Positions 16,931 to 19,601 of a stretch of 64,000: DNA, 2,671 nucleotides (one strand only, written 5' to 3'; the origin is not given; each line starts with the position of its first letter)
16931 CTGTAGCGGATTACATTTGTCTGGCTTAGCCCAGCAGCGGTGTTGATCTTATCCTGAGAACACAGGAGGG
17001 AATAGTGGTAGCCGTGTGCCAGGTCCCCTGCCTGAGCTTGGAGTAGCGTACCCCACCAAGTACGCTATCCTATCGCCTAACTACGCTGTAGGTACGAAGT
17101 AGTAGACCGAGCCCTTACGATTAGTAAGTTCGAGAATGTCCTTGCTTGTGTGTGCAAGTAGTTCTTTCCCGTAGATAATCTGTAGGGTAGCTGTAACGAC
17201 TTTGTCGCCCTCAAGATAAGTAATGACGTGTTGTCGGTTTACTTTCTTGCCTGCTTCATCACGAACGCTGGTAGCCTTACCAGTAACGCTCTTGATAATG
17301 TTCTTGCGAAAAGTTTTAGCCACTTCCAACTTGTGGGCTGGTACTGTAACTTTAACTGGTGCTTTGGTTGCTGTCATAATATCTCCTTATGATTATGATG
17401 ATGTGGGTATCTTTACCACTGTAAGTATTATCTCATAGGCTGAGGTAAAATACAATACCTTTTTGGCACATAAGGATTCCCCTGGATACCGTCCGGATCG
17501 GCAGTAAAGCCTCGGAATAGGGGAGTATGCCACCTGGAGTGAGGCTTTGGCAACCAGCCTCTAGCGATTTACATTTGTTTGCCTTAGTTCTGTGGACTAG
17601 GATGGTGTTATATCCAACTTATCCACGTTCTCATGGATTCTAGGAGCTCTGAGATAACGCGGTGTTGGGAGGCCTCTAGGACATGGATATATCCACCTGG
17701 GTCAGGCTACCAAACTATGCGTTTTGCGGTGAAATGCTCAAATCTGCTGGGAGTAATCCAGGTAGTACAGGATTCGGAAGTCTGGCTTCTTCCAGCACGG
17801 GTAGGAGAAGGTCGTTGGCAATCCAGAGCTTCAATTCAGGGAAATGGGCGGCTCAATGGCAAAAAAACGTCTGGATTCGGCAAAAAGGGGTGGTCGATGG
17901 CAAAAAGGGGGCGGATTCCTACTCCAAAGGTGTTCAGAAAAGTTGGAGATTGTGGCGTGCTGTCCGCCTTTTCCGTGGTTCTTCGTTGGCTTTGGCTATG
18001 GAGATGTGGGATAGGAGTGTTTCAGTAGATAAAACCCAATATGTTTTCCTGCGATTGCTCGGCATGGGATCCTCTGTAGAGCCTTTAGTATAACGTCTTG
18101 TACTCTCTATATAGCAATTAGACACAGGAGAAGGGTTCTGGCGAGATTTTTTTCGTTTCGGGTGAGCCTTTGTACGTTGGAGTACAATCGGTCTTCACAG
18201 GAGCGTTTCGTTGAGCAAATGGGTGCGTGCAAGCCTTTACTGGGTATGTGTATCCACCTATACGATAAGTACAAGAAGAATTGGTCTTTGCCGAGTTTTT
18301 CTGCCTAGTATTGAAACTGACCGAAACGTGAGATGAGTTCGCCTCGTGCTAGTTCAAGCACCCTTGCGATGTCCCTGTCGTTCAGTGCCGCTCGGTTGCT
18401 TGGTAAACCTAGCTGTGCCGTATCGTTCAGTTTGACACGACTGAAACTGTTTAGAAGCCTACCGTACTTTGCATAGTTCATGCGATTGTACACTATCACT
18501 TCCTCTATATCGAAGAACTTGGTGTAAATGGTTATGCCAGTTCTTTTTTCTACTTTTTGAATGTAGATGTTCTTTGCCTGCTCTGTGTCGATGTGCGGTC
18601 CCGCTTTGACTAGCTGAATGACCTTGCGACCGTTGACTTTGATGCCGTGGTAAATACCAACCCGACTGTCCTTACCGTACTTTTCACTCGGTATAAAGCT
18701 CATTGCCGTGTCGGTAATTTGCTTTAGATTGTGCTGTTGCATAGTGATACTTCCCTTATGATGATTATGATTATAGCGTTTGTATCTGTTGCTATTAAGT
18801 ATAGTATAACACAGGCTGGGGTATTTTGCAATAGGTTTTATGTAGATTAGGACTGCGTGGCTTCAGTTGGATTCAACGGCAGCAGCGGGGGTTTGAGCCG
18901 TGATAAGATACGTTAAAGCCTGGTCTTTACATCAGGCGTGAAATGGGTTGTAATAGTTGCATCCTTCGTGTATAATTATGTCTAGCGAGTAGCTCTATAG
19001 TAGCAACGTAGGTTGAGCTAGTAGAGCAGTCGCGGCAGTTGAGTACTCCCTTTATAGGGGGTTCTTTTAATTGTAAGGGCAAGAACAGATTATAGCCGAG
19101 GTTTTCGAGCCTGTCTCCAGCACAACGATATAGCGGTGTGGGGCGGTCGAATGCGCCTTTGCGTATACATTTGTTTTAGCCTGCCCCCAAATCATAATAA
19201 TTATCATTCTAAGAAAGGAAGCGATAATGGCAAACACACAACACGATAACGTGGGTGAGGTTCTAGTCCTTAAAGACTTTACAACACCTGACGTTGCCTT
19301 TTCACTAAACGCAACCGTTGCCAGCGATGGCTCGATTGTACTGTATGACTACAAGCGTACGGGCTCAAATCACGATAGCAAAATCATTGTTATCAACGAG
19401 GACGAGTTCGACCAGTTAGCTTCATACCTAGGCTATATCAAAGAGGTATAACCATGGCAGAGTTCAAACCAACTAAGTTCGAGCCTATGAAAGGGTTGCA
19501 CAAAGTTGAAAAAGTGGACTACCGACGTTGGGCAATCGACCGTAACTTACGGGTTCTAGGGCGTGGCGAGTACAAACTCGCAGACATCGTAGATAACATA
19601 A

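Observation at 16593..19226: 2.6-kb low-coding-density region with duplicated small genes, palindromes and a repeated ~30-50-nt motif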

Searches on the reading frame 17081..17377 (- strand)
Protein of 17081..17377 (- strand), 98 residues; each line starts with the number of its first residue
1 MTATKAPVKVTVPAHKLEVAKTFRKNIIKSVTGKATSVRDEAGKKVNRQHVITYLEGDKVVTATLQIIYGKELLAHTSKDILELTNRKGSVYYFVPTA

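Call 9: search_protein_families(library=pfam, proteins=[window:17081-17377:-], max_evalue=0.1)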
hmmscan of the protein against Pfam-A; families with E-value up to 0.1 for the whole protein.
window:17081-17377:- (98 aa): 0 families

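Call 10: search_protein_families(library=phrogs, proteins=[window:17081-17377:-], max_evalue=0.1)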
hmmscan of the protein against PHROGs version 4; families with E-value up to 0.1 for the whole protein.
window:17081-17377:- (98 aa): 1 family
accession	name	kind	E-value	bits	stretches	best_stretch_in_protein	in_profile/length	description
phrog_353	-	moron, auxiliary metabolic gene and host takeover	0.028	15.5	0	8-33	39-65/73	toxin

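Call 17: find_related_loci(query=window:17081-17377:-, collection=viral_contigs, flank=6000)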
Query window:17081-17377:- (98 aa) in viral_contigs; peptide patterns used: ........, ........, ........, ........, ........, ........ (x = any residue, [..] = any of these).
48 stretches matched a pattern; 6 encode a relative of the query (tblastn E <= 1e-3); 5 distinct loci.
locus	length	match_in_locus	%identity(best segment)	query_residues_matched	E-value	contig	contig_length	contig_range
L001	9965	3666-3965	96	1-98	9e-60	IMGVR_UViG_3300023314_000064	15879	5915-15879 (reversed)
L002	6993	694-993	94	1-98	2e-59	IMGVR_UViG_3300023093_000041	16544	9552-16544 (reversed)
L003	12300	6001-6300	94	1-98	2e-59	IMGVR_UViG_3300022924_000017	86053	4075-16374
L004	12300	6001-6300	94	1-98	2e-59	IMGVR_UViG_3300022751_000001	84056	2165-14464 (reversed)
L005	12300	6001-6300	94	1-98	2e-59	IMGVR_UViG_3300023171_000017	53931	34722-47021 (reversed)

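Call 23: find_homologous_proteins(query=window:17081-17377:-)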
Query window:17081-17377:- (98 aa): 11 proteins with E <= 0.001 among 16 candidates.
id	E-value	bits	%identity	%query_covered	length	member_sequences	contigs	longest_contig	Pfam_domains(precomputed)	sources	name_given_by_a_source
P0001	7.1e-52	191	96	100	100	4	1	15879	-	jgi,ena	-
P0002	6.7e-50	185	92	100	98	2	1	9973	-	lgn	-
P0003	6.9e-49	181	92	98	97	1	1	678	-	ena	-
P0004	5.4e-43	163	86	89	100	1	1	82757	-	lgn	-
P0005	1.1e-39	152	79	98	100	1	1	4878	-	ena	-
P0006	1.0e-35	139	73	93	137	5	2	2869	-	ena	-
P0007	2.0e-34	135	72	91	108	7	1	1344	-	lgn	-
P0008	2.6e-30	122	62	92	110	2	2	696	-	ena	-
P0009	7.2e-29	118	57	100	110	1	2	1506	-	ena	-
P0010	2.1e-26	110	63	88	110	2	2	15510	-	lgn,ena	-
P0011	2.4e-24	103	60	92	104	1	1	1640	-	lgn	-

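Call 24: find_encoding_contigs(protein=P0004, flank=6000, max_places=4)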
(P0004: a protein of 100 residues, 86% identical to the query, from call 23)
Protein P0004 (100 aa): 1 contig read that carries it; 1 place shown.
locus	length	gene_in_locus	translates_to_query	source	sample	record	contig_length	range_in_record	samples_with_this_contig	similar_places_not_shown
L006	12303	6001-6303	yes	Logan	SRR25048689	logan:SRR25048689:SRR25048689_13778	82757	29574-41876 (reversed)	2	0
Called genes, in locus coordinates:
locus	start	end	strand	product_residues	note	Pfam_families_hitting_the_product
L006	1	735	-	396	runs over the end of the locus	-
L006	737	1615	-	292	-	PF00004:AAA (weak), PF07726:AAA_3 (weak), PF07728:AAA_5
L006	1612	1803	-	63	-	-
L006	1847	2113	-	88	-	-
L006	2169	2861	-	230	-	-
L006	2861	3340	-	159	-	-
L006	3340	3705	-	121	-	-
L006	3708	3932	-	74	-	-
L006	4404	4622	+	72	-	-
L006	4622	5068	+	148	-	-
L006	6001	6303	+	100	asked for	-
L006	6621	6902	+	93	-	-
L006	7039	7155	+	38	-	-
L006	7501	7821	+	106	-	-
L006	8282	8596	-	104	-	-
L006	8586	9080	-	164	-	-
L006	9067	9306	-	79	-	-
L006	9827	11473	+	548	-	PF04860:Phage_portal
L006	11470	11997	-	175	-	-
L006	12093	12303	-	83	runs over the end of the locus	-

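Call 25: find_encoding_contigs(protein=P0010, flank=6000, max_places=4)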
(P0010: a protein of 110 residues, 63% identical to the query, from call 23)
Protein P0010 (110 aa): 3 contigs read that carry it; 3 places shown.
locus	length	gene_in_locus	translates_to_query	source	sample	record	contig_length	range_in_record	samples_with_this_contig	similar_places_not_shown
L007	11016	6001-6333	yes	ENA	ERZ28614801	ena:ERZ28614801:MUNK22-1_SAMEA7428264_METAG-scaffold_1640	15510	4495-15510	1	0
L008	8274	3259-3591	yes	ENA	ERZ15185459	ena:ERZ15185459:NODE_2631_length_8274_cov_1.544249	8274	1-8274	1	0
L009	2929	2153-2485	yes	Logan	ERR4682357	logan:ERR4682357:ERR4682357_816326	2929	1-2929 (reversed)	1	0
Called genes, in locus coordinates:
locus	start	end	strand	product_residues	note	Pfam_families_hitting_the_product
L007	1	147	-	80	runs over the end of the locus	-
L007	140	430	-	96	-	-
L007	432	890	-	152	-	-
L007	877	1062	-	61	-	-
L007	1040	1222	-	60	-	-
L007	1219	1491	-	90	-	-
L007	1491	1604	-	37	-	-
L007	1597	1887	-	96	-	-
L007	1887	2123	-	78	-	-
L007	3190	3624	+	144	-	-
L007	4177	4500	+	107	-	-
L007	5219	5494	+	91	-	-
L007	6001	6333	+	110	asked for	-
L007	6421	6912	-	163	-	-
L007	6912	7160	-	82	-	-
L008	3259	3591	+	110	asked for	-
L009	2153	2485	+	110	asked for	-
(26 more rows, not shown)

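Call 26: find_encoding_contigs(protein=P0002, flank=6000, max_places=4)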
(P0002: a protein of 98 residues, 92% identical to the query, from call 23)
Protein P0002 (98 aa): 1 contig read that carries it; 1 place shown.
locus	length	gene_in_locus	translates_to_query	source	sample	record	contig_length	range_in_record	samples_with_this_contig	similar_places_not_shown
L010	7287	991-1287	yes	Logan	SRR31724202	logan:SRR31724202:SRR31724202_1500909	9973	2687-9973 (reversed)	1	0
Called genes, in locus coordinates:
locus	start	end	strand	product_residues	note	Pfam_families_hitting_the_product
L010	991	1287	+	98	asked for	-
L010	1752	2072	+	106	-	-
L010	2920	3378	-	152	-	PF08765:Mor (faint)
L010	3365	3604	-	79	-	-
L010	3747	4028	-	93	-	-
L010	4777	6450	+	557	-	PF04860:Phage_portal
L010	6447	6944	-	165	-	-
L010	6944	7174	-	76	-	-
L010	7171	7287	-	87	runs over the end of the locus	-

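Call 35: find_related_loci(query=A1, collection=metagenome_contigs, flank=5000)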
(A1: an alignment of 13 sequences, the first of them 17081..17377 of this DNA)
Query A1 (98 aa) in metagenome_contigs; peptide patterns used: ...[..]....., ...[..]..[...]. (x = any residue, [..] = any of these).
147 stretches matched a pattern; 5 encode a relative of the query (tblastn E <= 1e-3); 5 distinct loci.
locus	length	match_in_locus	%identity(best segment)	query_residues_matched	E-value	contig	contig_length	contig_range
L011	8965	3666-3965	96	1-98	5e-60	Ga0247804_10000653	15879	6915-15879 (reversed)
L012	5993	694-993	94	1-98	9e-60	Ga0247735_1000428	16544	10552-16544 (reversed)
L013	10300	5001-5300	94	1-98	9e-60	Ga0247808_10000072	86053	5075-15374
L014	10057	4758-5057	94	1-98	9e-60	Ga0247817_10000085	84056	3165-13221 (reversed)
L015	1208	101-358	74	13-98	2e-43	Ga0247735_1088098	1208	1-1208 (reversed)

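Call 36: find_related_loci(query=A1, collection=viral_contigs, flank=5000)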
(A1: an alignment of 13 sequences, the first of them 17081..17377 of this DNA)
Query A1 (98 aa) in viral_contigs; peptide patterns used: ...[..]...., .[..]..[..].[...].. (x = any residue, [..] = any of these).
68 stretches matched a pattern; 6 encode a relative of the query (tblastn E <= 1e-3); 5 distinct loci.
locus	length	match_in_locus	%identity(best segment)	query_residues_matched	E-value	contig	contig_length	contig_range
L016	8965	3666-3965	96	1-98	7e-60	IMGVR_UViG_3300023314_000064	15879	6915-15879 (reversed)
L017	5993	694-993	94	1-98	1e-59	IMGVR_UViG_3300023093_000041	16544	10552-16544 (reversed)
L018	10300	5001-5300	94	1-98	1e-59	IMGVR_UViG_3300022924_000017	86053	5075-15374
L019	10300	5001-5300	94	1-98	1e-59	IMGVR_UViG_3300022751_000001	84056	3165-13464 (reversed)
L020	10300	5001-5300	94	1-98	1e-59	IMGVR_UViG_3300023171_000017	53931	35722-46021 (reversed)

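Call 37: find_encoding_contigs(protein=P0005, flank=5000, max_places=4)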
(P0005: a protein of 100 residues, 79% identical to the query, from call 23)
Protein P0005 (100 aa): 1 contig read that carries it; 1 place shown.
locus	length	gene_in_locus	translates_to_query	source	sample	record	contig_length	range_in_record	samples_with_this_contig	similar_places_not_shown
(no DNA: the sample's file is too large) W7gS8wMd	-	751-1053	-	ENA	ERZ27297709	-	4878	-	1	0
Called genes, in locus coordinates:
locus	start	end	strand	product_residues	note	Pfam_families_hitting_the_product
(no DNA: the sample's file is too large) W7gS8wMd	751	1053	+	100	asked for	-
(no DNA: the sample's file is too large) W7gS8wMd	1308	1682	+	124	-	-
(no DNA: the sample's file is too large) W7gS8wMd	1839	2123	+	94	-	-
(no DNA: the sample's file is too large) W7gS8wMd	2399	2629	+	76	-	-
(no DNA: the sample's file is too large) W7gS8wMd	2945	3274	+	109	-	-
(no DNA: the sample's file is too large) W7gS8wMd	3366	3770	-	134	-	-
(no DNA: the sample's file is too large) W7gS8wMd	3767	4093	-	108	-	-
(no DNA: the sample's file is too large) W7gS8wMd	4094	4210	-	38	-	-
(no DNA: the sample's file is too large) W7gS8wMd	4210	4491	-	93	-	-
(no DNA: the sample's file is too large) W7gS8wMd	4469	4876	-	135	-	?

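Call 38: find_encoding_contigs(protein=P0006, flank=5000, max_places=4)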
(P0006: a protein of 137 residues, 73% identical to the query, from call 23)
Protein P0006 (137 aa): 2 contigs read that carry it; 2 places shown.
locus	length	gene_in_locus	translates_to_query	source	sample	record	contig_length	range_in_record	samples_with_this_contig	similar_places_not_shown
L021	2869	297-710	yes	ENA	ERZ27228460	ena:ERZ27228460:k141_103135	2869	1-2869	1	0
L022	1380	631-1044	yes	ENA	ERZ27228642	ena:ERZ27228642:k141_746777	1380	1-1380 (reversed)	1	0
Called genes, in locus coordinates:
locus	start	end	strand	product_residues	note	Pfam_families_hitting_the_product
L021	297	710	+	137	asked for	-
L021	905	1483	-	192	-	-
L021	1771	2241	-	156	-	PF08765:Mor (weak)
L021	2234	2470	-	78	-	-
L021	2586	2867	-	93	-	?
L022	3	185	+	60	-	?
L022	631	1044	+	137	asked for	-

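Call 39: find_encoding_contigs(protein=P0011, flank=5000, max_places=4)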
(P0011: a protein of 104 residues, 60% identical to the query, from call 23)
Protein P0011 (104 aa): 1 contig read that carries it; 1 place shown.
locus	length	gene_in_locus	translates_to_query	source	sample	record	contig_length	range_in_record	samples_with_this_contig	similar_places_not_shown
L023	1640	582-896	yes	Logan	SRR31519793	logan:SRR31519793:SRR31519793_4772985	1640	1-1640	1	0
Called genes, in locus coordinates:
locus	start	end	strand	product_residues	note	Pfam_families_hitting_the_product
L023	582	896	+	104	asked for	-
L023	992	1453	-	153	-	-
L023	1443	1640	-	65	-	?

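Call 40: find_encoding_contigs(protein=P0009, flank=5000, max_places=4)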
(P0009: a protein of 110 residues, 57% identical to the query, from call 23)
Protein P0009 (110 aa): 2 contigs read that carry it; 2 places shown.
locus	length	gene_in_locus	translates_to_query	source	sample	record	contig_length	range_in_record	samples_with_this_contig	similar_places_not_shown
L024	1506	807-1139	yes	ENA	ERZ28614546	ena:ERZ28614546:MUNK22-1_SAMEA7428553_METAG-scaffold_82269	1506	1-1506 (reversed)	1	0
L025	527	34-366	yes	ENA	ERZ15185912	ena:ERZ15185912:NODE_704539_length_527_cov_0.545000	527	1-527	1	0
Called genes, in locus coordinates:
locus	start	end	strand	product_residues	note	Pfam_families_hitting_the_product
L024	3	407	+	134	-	?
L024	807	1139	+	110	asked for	-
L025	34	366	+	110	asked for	-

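Call 41: find_related_loci(query=A1, collection=genome_contigs, flank=6000)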
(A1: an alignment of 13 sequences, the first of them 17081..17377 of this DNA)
Query A1 (98 aa) in genome_contigs; peptide patterns used: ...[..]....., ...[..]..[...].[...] (x = any residue, [..] = any of these).
13 stretches matched a pattern, but none encodes a relative of the query by tblastn (E <= 1e-3).

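Call 68: predict_structure(alignment_id=A1)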
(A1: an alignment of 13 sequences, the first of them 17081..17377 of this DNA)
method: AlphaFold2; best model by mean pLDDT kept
length: 98 residues; sequences in the alignment: 13
mean_pLDDT: 78.9   pTM: 0.67
mean pLDDT of the five models: 78.9, 78.8, 78.6, 77.5, 77.4
residues with pLDDT >= 90: 35; 70-90: 40; 50-70: 6; < 50: 17
segments of 3 or more residues with pLDDT < 50: 1-17
pLDDT, mean of each block of 10 residues (from residue 1): 45 49 81 90 84 90 90 85 89 87
secondary structure, 60 per line:
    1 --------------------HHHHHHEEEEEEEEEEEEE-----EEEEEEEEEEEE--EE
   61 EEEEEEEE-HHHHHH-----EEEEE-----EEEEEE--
elements in order: H21-26 E27-39 E45-56 E59-68 H70-75 E81-85 E91-96

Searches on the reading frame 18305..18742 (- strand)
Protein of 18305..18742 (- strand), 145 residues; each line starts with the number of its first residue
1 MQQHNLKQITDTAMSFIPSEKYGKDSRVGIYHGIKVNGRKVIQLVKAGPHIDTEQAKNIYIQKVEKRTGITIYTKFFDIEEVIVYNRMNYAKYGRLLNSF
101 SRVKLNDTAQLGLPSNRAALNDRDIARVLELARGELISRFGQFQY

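Call 9: search_protein_families(library=pfam, proteins=[window:18305-18742:-], max_evalue=0.1)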
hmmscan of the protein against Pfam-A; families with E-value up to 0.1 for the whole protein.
window:18305-18742:- (145 aa): 0 families

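Call 10: search_protein_families(library=phrogs, proteins=[window:18305-18742:-], max_evalue=0.1)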
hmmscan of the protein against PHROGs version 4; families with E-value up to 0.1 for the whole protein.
window:18305-18742:- (145 aa): 0 families

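Call 18: find_related_loci(query=window:18305-18742:-, collection=viral_contigs, flank=6000)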
Query window:18305-18742:- (145 aa) in viral_contigs; peptide patterns used: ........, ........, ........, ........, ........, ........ (x = any residue, [..] = any of these).
5 stretches matched a pattern, but none encodes a relative of the query by tblastn (E <= 1e-3).

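Call 64: find_homologous_proteins(query=window:18305-18742:-)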
Query window:18305-18742:- (145 aa): 3 proteins with E <= 0.001 among 24 candidates.
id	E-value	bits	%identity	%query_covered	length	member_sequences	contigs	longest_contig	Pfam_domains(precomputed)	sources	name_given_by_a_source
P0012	8.2e-89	313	99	100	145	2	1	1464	-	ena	-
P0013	1.7e-61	224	74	100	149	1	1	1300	-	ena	-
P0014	2.5e-47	178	59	100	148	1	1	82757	-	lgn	-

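Call 65: find_encoding_contigs(protein=P0013, flank=3000, max_places=3)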
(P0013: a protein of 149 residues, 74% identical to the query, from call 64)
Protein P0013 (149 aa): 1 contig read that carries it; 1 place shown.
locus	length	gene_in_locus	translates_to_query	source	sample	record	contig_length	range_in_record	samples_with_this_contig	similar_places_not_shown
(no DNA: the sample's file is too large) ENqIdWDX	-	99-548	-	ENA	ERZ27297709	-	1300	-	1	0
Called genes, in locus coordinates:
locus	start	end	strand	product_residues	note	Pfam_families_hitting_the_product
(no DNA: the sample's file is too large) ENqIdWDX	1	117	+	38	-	?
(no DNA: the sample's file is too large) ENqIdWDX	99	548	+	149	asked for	-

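Call 72: search_solved_structures(query=window:18305-18742:-, max_evalue=5)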
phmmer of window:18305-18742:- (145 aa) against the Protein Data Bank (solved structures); distinct sequences matched with E-value up to 5: 0.

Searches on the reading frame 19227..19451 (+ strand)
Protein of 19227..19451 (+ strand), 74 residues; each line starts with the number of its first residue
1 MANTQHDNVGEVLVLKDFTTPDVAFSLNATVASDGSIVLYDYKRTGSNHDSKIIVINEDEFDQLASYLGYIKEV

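Call 9: search_protein_families(library=pfam, proteins=[window:19227-19451:+], max_evalue=0.1)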
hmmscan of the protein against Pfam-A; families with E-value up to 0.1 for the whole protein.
window:19227-19451:+ (74 aa): 0 families

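Call 10: search_protein_families(library=phrogs, proteins=[window:19227-19451:+], max_evalue=0.1)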
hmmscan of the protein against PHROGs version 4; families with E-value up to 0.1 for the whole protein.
window:19227-19451:+ (74 aa): 1 family
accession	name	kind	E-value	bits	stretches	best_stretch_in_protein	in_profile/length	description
phrog_21249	-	tail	0.016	14.6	1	22-70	351-398/809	tail protein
